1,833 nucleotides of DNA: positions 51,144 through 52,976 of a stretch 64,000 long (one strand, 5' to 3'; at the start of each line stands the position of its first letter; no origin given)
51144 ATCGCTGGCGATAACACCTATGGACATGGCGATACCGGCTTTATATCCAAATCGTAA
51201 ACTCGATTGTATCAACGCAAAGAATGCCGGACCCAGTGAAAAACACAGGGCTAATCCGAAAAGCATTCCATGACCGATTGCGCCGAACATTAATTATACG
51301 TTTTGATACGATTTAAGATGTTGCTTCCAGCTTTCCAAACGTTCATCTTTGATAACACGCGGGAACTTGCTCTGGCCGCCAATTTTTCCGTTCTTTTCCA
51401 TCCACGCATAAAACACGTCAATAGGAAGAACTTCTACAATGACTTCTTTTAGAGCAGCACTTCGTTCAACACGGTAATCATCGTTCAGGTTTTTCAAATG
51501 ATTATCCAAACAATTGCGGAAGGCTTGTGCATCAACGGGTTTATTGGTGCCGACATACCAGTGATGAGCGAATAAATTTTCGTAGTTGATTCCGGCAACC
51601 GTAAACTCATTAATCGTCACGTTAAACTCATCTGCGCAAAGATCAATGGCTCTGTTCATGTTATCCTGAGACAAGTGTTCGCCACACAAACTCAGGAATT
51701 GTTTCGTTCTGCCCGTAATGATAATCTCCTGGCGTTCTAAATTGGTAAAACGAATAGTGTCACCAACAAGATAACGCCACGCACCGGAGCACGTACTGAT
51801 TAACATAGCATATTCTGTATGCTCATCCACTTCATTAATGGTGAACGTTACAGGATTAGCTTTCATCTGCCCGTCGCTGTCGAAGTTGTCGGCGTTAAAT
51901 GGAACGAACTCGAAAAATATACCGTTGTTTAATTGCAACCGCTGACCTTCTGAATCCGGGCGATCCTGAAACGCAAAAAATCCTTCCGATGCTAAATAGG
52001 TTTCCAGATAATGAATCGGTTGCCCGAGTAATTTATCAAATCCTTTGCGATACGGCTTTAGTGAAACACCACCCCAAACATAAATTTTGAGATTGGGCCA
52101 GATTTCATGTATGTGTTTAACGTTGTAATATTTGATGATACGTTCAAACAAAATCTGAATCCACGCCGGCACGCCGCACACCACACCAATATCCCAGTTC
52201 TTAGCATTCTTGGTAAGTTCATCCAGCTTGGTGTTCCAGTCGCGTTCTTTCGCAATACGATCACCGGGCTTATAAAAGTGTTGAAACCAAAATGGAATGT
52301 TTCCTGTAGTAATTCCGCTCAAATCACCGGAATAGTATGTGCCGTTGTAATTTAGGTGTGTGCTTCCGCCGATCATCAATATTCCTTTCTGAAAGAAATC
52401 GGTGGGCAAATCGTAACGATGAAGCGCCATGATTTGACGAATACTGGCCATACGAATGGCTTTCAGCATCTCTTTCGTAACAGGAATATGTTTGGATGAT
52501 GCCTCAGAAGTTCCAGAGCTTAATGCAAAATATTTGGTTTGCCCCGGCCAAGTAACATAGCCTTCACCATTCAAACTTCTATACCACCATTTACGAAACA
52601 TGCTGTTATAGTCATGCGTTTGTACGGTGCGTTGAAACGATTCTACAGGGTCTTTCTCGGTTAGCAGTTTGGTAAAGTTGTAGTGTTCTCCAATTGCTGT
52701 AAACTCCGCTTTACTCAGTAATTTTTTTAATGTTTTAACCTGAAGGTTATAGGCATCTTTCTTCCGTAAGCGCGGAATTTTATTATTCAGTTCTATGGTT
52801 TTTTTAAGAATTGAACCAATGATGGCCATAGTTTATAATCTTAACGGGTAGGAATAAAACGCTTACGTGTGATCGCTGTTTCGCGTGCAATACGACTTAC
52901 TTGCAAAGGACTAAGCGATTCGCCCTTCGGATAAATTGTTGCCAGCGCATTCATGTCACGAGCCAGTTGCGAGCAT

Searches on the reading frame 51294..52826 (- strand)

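Call 47: search_protein_families(library=pfam, proteins=[window:51294-52826:-], max_evalue=0.00001)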
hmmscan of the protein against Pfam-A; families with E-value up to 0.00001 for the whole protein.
window:51294-52826:- (510 aa): 3 families
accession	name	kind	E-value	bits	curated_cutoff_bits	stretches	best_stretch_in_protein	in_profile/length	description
PF03321.19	GH3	-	1.1e-26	94.2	23.6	2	22-186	9-169/304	GH3 family N-terminal domain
PF23572.1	GH3_C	-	1.3e-13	52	23.6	1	389-495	2-118/119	GH3 family C-terminal domain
PF23571.1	GH3_M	-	2.8e-13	50.2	23.6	1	299-363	4-63/75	GH3 family central domain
